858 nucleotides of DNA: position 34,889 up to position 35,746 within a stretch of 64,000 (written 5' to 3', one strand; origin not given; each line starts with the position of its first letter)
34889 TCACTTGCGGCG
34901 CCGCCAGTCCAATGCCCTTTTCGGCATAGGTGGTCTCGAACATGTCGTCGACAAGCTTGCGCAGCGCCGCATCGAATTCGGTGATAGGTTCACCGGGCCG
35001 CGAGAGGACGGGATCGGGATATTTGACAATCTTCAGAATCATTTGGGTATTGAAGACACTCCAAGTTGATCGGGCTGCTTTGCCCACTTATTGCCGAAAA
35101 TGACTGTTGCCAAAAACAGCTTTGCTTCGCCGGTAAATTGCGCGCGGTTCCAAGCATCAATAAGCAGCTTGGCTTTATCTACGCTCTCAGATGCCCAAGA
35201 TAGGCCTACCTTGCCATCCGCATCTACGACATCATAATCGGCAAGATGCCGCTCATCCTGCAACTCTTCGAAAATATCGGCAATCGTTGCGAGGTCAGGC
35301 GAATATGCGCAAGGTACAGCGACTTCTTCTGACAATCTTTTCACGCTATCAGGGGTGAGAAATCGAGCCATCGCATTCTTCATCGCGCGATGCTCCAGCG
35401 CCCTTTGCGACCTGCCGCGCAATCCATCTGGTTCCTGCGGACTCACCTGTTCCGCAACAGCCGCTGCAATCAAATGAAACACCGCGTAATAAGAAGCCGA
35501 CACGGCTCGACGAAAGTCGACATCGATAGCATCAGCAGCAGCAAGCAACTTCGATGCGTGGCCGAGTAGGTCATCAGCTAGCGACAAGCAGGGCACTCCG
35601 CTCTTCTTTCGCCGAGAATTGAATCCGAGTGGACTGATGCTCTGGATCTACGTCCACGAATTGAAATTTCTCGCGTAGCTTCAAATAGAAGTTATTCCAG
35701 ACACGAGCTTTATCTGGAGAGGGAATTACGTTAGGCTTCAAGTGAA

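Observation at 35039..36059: Low-GC two-gene cassette (unknown 161-aa protein + HEPN-like protein) inserted into the aroC / def-fmt-rsmB array and translationally coupled to def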

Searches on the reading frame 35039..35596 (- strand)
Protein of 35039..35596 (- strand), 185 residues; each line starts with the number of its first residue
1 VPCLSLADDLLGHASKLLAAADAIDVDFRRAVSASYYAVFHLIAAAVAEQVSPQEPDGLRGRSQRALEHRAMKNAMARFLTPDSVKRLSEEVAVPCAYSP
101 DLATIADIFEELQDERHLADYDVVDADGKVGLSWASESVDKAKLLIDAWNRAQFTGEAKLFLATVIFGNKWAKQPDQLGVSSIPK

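Call 3: search_protein_families(library=pfam, proteins=[window:35039-35596:-], max_evalue=1)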
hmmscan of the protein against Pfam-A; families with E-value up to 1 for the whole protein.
window:35039-35596:- (185 aa): 0 families

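Call 4: search_protein_families(library=ncbifam, proteins=[window:35039-35596:-], max_evalue=1)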
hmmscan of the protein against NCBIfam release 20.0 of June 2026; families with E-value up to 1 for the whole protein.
window:35039-35596:- (185 aa): 0 families

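Call 5: search_protein_families(library=padloc, proteins=[window:35039-35596:-], max_evalue=1)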
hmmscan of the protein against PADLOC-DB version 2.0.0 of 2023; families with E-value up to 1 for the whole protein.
window:35039-35596:- (185 aa): 0 families

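Call 7: find_homologous_proteins(query=window:35039-35596:-, max_evalue=0.001)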
Query window:35039-35596:- (185 aa): 96 proteins with E <= 0.001 among 542 candidates.
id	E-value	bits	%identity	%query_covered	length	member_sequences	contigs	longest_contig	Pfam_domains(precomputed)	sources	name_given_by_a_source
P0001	7.1e-104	363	100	91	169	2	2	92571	-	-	-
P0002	6.4e-83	295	79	94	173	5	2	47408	-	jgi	jgi:hypothetical protein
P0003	8.2e-82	291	79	92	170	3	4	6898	-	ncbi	-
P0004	1.7e-81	290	80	92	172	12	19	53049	-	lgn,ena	-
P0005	3.0e-80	286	78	92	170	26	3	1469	-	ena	-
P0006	1.3e-79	284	78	92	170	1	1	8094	-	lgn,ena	-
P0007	4.5e-79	282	77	92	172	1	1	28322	-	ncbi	-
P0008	3.6e-78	279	75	92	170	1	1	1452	-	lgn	-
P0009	3.2e-77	276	76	92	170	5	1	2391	-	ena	-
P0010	1.4e-76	274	76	92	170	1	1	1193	-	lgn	-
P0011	8.1e-74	265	75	92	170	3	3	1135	-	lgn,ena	-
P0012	1.5e-73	264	72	92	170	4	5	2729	-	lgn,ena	-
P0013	6.2e-71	256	71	92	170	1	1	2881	-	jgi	jgi:hypothetical protein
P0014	3.3e-67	243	68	90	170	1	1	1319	PF05168.20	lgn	-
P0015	9.8e-67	242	67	91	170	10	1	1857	-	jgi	-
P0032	1.6e-58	215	61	92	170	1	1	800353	-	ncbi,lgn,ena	-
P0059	4.7e-53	197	59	90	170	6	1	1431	PF05168.20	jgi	-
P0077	1.1e-38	151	69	55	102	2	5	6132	-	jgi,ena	-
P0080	1.3e-37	147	70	55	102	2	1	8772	-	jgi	jgi:hypothetical protein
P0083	8.2e-29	118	43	92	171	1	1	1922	PF05168.20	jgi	jgi:uncharacterized protein (UPF0332 family)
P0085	2.2e-20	91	39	92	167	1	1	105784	-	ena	-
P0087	5.4e-18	83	34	92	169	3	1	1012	-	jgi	jgi:hypothetical protein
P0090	6.2e-8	51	33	87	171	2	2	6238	-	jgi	jgi:hypothetical protein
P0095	7.6e-5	40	34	81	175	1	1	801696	-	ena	-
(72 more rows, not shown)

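Call 14: search_solved_structures(query=A1, max_evalue=10, show_alignments=3)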
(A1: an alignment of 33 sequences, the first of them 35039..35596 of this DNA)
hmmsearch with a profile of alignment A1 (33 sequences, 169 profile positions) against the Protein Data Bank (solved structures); distinct sequences matched with E-value up to 10: 37.
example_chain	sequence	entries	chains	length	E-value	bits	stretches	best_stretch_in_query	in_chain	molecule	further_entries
5b83_A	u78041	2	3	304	0.00022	24.3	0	80-126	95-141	tetra ubiquitin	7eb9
7yui_A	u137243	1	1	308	0.00023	24.3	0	80-126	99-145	Polyubiquitin-C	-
9xbd_A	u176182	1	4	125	0.0009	22.4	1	99-150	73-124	HEPN domain-containing protein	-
2hsb_A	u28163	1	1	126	0.0019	21.3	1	9-45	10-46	Hypothetical UPF0332 protein AF0298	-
9xbc_A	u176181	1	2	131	0.0044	20.1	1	99-152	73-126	HEPN domain-containing protein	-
5h07_A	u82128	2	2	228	0.0056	19.8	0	80-126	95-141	Polyubiquitin-C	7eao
5vix_A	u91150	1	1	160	0.078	16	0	78-126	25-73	Polyubiquitin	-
6kbe_G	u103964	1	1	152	0.096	15.8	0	81-142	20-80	Polyubiquitin-C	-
6njd_A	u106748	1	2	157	0.14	15.3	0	81-127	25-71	Di-ubiquitin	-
5oe7_B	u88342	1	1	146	0.16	15.1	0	81-127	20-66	Polyubiquitin-C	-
2y5b_B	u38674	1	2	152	0.16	15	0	81-127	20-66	UBIQUITIN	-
3wxe_B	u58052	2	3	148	0.19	14.8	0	81-126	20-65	Ubiquitin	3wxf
2w9n_A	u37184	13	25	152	0.2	14.7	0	81-126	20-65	UBIQUITIN | Polyubiquitin-C | Polyubiquitin-B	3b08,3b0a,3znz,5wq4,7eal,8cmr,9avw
2zvn_A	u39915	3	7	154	0.2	14.7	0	81-126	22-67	UBC protein | Ubiquitin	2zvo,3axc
7tv4_C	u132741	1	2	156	0.2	14.7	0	81-126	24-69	Polyubiquitin-C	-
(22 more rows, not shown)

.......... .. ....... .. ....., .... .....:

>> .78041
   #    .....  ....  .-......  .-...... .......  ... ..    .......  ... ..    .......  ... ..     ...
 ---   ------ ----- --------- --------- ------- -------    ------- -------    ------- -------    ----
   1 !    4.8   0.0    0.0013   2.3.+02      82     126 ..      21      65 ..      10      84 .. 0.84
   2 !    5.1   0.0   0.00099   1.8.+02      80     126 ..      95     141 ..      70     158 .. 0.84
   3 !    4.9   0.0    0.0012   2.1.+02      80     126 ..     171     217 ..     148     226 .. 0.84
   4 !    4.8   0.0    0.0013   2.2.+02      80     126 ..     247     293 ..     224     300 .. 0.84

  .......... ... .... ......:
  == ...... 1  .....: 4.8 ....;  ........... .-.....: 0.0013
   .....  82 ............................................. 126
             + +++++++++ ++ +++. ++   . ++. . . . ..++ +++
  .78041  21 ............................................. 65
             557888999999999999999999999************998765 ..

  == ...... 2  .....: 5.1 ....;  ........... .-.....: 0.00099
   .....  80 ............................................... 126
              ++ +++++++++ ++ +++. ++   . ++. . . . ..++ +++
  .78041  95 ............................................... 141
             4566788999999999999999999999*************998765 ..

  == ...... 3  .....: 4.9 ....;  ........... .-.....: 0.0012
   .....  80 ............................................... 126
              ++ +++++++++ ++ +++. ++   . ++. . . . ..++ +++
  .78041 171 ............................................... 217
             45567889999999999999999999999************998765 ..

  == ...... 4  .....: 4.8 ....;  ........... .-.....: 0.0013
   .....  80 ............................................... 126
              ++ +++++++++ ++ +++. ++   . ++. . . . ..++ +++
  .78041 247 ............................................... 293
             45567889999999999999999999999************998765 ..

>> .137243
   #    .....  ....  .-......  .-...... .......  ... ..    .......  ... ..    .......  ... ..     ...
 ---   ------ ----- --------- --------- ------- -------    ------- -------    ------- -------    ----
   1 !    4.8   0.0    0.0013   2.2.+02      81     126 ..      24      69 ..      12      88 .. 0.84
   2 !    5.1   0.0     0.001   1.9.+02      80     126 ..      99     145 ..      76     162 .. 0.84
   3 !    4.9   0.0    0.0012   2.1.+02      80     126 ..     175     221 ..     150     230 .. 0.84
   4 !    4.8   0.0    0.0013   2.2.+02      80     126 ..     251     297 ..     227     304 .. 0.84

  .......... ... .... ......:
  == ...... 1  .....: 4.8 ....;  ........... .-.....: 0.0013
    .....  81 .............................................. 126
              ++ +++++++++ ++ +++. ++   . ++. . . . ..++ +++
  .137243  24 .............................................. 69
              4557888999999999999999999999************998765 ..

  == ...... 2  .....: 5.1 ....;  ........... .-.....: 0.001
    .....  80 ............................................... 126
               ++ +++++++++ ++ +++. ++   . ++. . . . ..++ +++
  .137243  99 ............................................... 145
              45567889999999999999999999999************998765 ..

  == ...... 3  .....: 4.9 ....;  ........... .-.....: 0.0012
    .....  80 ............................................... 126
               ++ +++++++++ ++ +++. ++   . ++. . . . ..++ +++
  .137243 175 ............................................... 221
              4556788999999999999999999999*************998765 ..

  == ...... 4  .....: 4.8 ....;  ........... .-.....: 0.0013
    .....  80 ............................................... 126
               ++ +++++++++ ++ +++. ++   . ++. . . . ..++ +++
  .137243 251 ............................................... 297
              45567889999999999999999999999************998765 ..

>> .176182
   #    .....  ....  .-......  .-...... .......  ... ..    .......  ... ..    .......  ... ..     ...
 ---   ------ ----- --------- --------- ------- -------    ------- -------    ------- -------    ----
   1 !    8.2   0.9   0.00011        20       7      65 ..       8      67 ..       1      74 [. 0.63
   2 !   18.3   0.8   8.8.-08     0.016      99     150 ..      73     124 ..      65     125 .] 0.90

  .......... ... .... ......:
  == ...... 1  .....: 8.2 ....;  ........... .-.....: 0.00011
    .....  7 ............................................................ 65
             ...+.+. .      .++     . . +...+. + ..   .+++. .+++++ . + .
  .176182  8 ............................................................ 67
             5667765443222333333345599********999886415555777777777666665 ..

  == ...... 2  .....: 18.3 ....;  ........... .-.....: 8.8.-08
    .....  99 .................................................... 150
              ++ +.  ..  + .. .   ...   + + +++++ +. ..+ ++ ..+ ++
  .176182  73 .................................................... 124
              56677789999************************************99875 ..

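Call 20: find_encoding_contigs(protein=P0032, flank=5000, max_places=3)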
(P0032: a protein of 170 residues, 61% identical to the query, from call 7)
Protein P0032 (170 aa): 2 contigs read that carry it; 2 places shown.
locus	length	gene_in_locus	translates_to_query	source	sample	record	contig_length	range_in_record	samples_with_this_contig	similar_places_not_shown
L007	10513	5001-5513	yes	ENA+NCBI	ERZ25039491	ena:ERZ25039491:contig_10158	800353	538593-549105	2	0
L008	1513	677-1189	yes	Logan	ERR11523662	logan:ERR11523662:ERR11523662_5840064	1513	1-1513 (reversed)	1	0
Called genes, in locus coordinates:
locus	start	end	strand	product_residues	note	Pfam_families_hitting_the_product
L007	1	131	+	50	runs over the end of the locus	-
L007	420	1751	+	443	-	PF00982:Glyco_transf_20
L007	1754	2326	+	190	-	PF00982:Glyco_transf_20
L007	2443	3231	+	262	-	PF02358:Trehalose_PPase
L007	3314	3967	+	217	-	PF01264:Chorismate_synt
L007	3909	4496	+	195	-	PF01264:Chorismate_synt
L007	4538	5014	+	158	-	-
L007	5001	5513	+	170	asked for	-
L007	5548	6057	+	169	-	PF01327:Pep_deformylase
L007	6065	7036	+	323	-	PF00551:Formyl_trans_N, PF02911:Formyl_trans_C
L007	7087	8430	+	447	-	PF01029:NusB, PF22458:RsmF-B_ferredox, PF01728:FtsJ, PF01189:Methyltr_RsmB-F, PF13649:Methyltransf_25 (weak)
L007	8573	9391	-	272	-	PF03793:PASTA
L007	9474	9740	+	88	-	PF04255:DUF433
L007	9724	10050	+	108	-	-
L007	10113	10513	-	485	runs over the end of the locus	PF01545:Cation_efflux, PF16916:ZT_dimer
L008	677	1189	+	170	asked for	-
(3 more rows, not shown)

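Call 21: find_encoding_contigs(protein=P0085, flank=5000, max_places=3)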
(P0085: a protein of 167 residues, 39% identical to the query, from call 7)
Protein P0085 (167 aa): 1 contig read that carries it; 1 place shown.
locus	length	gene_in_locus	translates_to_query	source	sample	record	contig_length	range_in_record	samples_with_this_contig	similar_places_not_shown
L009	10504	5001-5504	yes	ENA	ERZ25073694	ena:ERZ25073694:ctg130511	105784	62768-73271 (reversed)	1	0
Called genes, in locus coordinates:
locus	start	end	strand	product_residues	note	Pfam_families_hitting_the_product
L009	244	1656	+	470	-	-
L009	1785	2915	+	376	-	PF07690:MFS_1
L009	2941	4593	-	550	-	PF06418:CTP_synth_N, PF00117:GATase, PF07722:Peptidase_C26 (weak)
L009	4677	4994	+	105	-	-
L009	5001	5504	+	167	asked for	-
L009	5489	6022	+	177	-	PF02021:UPF0102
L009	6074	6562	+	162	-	-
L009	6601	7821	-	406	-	PF01757:Acyl_transf_3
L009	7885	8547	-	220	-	PF14014:DUF4230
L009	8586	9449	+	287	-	-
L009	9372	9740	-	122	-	PF12670:DUF3792 (weak)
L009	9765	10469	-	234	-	PF00696:AA_kinase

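Call 25: find_encoding_contigs(protein=P0095, flank=4000, max_places=2)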
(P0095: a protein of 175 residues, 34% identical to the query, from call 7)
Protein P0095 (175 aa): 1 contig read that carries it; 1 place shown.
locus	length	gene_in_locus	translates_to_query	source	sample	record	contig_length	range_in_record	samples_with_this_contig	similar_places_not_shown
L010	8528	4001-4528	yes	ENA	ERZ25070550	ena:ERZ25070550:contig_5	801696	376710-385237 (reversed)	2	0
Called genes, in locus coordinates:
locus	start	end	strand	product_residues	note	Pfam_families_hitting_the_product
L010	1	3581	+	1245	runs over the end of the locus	PF12951:PATR, PF03797:Autotransporter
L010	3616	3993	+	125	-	-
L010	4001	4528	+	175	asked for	-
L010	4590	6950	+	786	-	PF26549:Tricorn_N (weak), PF00930:DPPIV_N, PF07676:PD40 (faint), PF02129:Peptidase_S15 (weak), PF00326:Peptidase_S9, PF12146:Hydrolase_4 (faint)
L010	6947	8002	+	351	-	PF00152:tRNA-synt_2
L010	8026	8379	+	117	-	-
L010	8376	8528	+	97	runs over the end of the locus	-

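Call 26: find_encoding_contigs(protein=P0090, flank=4000, max_places=2)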
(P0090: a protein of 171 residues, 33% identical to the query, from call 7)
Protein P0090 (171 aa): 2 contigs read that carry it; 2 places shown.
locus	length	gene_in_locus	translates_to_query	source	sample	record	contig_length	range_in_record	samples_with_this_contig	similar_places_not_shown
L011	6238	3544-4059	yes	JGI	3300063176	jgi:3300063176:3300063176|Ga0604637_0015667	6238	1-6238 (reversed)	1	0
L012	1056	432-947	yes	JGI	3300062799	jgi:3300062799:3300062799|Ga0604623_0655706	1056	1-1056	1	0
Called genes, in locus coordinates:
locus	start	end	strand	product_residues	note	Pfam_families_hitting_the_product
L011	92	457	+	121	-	PF07883:Cupin_2 (weak)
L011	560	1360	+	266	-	PF01113:DapB_N, PF05173:DapB_C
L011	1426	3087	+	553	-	PF13385:Laminin_G_3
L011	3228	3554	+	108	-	-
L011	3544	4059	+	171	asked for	-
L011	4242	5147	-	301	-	-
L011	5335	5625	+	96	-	-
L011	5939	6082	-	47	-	-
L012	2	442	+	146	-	?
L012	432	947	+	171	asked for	-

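Call 29: predict_structure(alignment_id=A1)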
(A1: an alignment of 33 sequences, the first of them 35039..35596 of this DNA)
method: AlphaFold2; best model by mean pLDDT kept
length: 185 residues; sequences in the alignment: 33
mean_pLDDT: 91.5   pTM: 0.85
mean pLDDT of the five models: 91.5, 91.3, 89.3, 89.0, 88.7
residues with pLDDT >= 90: 144; 70-90: 25; 50-70: 14; < 50: 2
segments of 3 or more residues with pLDDT < 50: none
pLDDT, mean of each block of 10 residues (from residue 1): 78 98 97 99 96 87 92 96 96 95 99 96 89 98 99 97 91 61 60
secondary structure, 60 per line:
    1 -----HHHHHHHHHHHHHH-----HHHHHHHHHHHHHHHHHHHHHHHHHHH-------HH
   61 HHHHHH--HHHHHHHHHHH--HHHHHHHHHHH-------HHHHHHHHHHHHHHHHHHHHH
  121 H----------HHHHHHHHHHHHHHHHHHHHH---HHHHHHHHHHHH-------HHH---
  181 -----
elements in order: H6-19 H25-51 H59-66 H69-79 H82-92 H100-121 H132-152 H156-167

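Call 30: search_protein_families(library=pfam, alignment_id=A1, max_evalue=0.1)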
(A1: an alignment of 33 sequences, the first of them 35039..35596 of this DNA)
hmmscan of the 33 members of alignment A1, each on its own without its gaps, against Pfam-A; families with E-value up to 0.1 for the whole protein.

A. member 1, window:35039-35596:- (185 aa): 0 families

B. families by the number of members that match (of 33 scanned): 7 families
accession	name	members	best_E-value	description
PF05168.19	HEPN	12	5.5e-06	HEPN domain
PF11880.13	DUF3400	1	0.0032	Domain of unknown function (DUF3400)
PF01726.22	LexA_DNA_bind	1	0.016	LexA DNA binding domain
PF14559.12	TPR_19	1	0.061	Tetratricopeptide repeat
PF08011.17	PDDEXK_9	1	0.062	PD-(D/E)XK nuclease superfamily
PF16423.10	COE1_HLH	1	0.074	Transcription factor COE1 helix-loop-helix domain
PF23321.1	R1_ABCA1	1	0.091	ABCA1-like, C-terminal R1 regulatory domain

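Call 34: fold_search(model_id=the predicted structure, library=pdb)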
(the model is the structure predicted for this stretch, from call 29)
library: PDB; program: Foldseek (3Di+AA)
matches with E <= 10: 332; with E <= 0.001: 0
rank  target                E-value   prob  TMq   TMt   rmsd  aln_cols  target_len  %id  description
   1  4w8p_A                2.1e-01  0.33  0.21  0.13  23.1       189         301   16  Crystal structure of RIAM TBS1 in complex with talin R7R8 domains (released 2014-12-03)
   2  6twn_B                3.1e-01  0.25  0.20  0.13  23.2       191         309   15  Crystal structure of Talin1 R7R8 in complex with CDK1 (206-223) (released 2021-05-12)
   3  4o6y_B                3.3e-01  0.30  0.27  0.24  17.7       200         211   10  Crystal Structure of Cytochrome b561 (released 2014-02-05)
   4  1wwp_A                4.0e-01  0.80  0.33  0.46   8.1       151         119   16  Crystal structure of ttk003001694 from Thermus Thermophilus HB8 (released 2005-07-12)
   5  5fzt_A                6.4e-01  0.13  0.19  0.12  25.7       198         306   15  The crystal structure of R7R8 in complex with a DLC1 fragment. (released 2016-04-27)
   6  4o7g_A                7.0e-01  0.21  0.28  0.25  18.1       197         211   12  Crystal Structure of Ascorbate-bound Cytochrome b561, crystal soaked in 1 M L-ascorbate for 40 minutes (released 2014-02-05)
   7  4uos                  7.0e-01  0.11  0.17  0.17  19.8       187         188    8  Thermodynamic hyperstability in parametrically designed helical bundles (released 2014-11-05)
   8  4o7g_B                7.8e-01  0.21  0.28  0.25  18.7       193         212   10  Crystal Structure of Ascorbate-bound Cytochrome b561, crystal soaked in 1 M L-ascorbate for 40 minutes (released 2014-02-05)
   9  2x0c                  7.8e-01  0.10  0.18  0.12  24.3       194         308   15  Crystal Structure of the R7R8 domains of Talin (released 2010-07-07)
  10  3v5z_B                8.5e-01  0.33  0.28  0.31   7.6       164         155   10  Structure of FBXL5 hemerythrin domain, C2 cell, grown anaerobically (released 2012-01-25)
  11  8wm6_Q                1.0e+00  0.13  0.23  0.24  19.4       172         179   16  The structure of PSI-CAC(L-14)of R.salina at 2.7 angstroms resolution (released 2024-05-29)
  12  1rw5_MODEL_1_A        1.1e+00  0.06  0.14  0.14  16.4       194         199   10  Solution structure of human prolactin (released 2005-02-22)
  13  6o6p_B                1.2e+00  0.10  0.18  0.18  14.2       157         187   13  Structure of the regulator FasR from Mycobacterium tuberculosis in complex with DNA (released 2020-03-11)
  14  7ae6_B                1.3e+00  0.57  0.38  0.46   7.9       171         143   11  Crystal structure of di-AMPylated HEPN(R102A) toxin (released 2020-12-30)
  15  7uuw_G                1.3e+00  0.08  0.19  0.20  17.6       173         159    9  Cryogenic electron microscopy 3D map of F-actin bound by the Actin Binding Domain of alpha-catenin ortholog, HMP1 (released 2023-01-18)
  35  6m6u_H                2.0e+00  0.08  0.16  0.20  13.8       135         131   12  Crystal structure the toxin-antitoxin MntA-HpeT mutant-D39ED41E (released 2020-09-30)
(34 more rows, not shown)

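Call 43: find_encoding_contigs(protein=P0087, flank=3000, max_places=3)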
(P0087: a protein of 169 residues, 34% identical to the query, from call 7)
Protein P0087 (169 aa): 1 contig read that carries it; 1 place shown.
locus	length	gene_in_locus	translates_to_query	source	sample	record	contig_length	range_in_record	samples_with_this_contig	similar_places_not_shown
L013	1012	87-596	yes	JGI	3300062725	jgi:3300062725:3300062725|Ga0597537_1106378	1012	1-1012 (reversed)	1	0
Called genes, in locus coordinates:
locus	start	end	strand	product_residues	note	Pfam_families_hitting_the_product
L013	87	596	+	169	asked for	-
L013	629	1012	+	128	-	?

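Call 44: find_encoding_contigs(protein=P0083, flank=3000, max_places=3)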
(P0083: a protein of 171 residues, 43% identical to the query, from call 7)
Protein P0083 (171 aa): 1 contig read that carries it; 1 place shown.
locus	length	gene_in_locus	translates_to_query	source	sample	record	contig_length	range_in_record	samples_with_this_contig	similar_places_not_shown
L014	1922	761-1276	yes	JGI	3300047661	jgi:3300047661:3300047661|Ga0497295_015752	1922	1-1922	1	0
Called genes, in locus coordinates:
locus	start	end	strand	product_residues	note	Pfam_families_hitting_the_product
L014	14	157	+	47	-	-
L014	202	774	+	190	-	-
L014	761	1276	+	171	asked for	PF05168:HEPN (faint)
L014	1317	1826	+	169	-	PF01327:Pep_deformylase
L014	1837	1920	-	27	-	?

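Call 79: find_related_loci(query=A1, collection=viral_contigs, flank=4000)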
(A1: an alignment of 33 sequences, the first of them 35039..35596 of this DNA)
Query A1 (185 aa) in viral_contigs; peptide patterns used: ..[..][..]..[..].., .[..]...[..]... (x = any residue, [..] = any of these).
3 stretches matched a pattern, but none encodes a relative of the query by tblastn (E <= 1e-3).
